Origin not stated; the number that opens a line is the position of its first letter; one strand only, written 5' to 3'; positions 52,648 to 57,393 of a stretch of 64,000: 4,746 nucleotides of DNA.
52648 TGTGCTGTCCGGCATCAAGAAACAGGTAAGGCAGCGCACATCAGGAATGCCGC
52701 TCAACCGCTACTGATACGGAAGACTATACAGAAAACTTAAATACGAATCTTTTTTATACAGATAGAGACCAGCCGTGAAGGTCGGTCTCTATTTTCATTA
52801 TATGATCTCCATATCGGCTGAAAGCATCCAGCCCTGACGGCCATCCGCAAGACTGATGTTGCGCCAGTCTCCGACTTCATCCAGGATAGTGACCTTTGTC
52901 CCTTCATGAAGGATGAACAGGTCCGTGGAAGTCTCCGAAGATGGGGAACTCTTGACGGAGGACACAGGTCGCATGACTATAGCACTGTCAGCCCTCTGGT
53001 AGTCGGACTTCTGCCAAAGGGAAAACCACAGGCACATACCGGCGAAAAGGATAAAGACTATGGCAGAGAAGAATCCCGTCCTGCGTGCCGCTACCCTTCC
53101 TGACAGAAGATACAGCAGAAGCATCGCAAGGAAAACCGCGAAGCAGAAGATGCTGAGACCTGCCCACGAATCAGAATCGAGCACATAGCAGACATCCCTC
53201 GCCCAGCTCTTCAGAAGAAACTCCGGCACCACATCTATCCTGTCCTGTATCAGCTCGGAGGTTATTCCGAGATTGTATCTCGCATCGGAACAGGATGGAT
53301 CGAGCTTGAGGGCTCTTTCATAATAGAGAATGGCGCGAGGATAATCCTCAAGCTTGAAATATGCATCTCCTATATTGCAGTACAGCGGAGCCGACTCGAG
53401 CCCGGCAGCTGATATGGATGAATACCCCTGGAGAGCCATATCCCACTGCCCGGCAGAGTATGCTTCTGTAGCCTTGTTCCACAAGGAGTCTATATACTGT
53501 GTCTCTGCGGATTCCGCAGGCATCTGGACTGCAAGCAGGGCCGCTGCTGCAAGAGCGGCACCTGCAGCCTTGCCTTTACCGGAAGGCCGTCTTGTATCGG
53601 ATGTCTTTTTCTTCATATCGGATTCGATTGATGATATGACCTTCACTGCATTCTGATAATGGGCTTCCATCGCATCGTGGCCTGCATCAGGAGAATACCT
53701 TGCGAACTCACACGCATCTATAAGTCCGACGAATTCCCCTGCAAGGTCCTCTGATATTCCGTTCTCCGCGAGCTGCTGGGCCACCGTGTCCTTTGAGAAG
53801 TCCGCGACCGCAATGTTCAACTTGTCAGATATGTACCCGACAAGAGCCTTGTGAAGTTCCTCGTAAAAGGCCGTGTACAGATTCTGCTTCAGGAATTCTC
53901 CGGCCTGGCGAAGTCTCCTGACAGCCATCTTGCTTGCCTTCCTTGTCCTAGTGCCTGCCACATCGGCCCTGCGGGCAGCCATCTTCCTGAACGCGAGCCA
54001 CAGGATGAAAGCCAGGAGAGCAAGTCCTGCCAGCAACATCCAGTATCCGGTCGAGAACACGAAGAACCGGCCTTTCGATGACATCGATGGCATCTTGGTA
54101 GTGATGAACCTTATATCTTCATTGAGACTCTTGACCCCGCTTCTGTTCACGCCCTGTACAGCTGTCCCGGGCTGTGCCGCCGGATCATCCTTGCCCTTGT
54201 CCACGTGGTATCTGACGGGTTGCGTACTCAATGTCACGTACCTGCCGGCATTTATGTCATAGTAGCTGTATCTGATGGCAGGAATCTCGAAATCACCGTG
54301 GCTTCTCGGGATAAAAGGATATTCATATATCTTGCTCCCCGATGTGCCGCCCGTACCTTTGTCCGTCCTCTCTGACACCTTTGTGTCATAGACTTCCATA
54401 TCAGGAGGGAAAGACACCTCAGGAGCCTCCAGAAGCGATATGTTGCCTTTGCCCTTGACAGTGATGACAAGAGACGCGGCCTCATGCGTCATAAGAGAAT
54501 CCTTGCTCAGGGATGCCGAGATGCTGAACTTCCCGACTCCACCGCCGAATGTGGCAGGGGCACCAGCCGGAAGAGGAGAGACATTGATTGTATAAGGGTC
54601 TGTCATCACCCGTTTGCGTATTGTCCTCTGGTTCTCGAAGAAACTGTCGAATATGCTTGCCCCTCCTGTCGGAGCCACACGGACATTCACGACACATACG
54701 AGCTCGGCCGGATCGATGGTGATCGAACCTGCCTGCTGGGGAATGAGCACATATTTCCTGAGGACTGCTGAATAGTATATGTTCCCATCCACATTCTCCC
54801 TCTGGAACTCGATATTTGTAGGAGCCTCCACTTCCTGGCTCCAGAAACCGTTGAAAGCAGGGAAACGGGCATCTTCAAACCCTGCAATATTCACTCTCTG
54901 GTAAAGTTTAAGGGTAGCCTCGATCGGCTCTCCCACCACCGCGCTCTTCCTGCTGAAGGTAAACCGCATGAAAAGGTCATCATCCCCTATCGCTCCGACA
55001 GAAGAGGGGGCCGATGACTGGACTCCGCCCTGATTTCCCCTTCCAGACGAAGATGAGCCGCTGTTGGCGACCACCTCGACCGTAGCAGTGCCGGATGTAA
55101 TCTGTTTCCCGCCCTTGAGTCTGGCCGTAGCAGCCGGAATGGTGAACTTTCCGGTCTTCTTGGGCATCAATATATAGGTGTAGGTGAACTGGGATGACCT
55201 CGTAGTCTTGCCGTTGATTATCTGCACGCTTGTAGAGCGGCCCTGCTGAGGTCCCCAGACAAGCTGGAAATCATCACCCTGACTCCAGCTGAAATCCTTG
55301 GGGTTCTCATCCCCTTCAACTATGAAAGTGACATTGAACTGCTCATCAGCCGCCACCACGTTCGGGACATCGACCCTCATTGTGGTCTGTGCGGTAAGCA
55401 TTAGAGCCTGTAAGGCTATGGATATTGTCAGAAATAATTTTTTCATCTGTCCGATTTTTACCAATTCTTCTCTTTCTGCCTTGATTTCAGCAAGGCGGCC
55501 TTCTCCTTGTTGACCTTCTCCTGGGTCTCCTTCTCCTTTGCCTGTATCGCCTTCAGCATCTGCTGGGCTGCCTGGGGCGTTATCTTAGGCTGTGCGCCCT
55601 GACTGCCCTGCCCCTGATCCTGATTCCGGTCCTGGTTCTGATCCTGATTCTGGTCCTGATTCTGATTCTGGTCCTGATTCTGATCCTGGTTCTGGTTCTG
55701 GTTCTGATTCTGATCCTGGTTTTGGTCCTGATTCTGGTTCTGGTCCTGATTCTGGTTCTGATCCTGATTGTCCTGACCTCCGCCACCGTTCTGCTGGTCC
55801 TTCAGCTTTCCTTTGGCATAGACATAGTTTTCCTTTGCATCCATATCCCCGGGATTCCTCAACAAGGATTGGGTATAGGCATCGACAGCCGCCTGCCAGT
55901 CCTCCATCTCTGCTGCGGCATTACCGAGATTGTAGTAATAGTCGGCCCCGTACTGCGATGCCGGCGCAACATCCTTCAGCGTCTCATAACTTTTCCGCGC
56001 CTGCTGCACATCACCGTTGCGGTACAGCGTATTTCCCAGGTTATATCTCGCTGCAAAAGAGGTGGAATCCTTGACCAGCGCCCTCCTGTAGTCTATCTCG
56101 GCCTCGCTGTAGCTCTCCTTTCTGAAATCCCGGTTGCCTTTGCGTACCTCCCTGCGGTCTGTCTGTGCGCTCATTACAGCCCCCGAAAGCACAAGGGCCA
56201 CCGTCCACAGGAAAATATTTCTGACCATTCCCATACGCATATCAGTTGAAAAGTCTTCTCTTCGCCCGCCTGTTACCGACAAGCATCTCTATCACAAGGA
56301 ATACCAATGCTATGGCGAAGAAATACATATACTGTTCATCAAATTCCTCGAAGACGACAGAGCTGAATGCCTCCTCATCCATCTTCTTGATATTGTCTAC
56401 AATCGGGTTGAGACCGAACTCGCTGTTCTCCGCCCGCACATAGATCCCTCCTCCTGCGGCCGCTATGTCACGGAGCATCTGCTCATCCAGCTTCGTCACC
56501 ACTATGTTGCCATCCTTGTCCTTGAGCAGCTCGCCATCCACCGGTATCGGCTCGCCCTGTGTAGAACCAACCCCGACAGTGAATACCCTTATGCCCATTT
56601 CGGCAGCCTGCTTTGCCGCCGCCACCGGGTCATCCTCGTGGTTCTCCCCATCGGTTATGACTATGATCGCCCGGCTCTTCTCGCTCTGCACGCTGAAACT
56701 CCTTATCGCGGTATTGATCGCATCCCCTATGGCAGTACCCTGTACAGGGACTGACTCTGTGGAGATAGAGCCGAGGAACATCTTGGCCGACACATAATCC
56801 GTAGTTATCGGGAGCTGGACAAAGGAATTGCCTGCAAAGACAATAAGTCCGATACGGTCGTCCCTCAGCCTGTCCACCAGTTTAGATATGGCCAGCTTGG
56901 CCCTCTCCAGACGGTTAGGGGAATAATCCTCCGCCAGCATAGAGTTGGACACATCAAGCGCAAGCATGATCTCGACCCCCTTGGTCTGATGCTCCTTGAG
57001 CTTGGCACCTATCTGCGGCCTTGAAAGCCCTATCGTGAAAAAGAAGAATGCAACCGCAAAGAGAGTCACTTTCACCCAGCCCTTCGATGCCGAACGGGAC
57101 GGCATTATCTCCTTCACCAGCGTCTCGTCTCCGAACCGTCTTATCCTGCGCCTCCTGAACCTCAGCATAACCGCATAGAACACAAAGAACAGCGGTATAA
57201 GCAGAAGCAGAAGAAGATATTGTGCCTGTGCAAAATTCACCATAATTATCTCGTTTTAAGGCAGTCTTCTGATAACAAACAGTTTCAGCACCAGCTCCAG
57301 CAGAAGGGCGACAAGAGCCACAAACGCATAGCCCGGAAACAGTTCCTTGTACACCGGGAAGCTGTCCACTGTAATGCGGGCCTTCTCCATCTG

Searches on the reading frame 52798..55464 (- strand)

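Call 11: search_protein_families(library=pfam, proteins=[window:52798-55464:-], max_evalue=0.001)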
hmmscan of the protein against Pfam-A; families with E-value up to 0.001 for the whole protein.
window:52798-55464:- (888 aa): 10 families
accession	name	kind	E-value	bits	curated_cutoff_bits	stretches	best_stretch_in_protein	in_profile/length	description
PF13584.12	BatD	-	2.5e-44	150.3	24.1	2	34-131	5-92/92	BatD DUF11 like domain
PF00515.34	TPR_1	-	4.8e-11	42.4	27.8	1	692-725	1-34/34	Tetratricopeptide repeat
PF07719.23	TPR_2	-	6.2e-09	35.7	27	1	693-724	2-33/34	Tetratricopeptide repeat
PF13414.12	TPR_11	-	3.8e-08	33.3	26.8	1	699-734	1-36/42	TPR repeat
PF13181.12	TPR_8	-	8.1e-08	32.3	25.7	1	692-724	1-33/34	Tetratricopeptide repeat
PF13432.12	TPR_16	-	1.3e-06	29.1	32.7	1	698-733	3-38/65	Tetratricopeptide repeat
PF08239.17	SH3_3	-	4.8e-05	23.9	27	1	837-884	5-52/54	Bacterial SH3 domain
PF13428.12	TPR_14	-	0.00011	22.9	23.5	1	699-733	8-42/44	Tetratricopeptide repeat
PF13424.12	TPR_12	-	0.00012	22.7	30.1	1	677-722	29-75/77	Tetratricopeptide repeat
PF13431.12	TPR_17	-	0.00085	19.9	24.4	0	714-737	1-24/34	Tetratricopeptide repeat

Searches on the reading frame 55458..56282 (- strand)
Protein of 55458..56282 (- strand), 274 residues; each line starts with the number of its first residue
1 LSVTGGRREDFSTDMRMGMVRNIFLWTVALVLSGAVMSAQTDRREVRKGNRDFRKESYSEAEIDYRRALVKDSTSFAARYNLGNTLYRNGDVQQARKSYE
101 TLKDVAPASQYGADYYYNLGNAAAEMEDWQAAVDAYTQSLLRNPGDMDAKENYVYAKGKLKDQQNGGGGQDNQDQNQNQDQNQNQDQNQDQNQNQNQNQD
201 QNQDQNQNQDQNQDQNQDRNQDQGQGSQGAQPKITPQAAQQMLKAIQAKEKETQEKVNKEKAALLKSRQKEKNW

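Call 11: search_protein_families(library=pfam, proteins=[window:55458-56282:-], max_evalue=0.001)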
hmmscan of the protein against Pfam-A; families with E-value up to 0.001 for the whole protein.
window:55458-56282:- (274 aa): 14 families
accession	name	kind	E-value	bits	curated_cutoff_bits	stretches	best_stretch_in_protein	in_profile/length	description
PF07719.23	TPR_2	-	1.4e-15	56.4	27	2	113-146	1-34/34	Tetratricopeptide repeat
PF00515.34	TPR_1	-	3.4e-14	52.4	27.8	1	113-145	1-33/34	Tetratricopeptide repeat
PF13432.12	TPR_16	-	7.7e-11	42.7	32.7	1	48-103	3-58/65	Tetratricopeptide repeat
PF13424.12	TPR_12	-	5.8e-09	36.5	30.1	1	77-140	4-72/77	Tetratricopeptide repeat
PF13431.12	TPR_17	-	9.4e-08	32.2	24.4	1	65-96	2-33/34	Tetratricopeptide repeat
PF13414.12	TPR_11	-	1.8e-07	31.2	26.8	1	49-90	1-42/42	TPR repeat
PF13176.12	TPR_7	-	2.6e-07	30.6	27.9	0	117-146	3-34/36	Tetratricopeptide repeat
PF13181.12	TPR_8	-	2.2e-06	27.8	25.7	0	113-144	1-32/34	Tetratricopeptide repeat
PF13174.12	TPR_6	-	4.5e-06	27.4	26.3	0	78-109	2-33/33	Tetratricopeptide repeat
PF14559.12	TPR_19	-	1.6e-05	25.6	25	1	57-111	6-61/68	Tetratricopeptide repeat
PF25064.1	ARM_TT21_5th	-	2.9e-05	24.8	27.8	1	53-138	12-97/117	TT21 fifth ARM repeats domain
PF13428.12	TPR_14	-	0.00015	22.6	23.5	0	115-154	3-42/44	Tetratricopeptide repeat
PF13371.12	TPR_9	-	0.00019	21.8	35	0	53-109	6-62/73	Tetratricopeptide repeat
PF13374.12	TPR_10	-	0.00086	19.7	27.5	0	78-100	4-26/42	Tetratricopeptide repeat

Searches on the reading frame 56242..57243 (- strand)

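Call 11: search_protein_families(library=pfam, proteins=[window:56242-57243:-], max_evalue=0.001)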
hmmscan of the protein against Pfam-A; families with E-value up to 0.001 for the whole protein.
window:56242-57243:- (333 aa): 5 families
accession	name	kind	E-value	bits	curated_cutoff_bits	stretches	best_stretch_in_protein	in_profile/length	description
PF00092.34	VWA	-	2.6e-20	73.8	23.8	1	92-228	2-142/174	von Willebrand factor type A domain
PF13519.12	VWA_2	-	1.3e-19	71.3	27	1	92-200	1-107/107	von Willebrand factor type A domain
PF13768.12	VWA_3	-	5.1e-06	27.1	27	1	91-230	2-138/155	von Willebrand factor type A domain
PF06707.17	DUF1194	-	0.00031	20.5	27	0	90-227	4-156/206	Protein of unknown function (DUF1194)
PF07584.16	BatA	-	0.00041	21.2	25.9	0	1-76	1-77/77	Aerotolerance regulator N-terminal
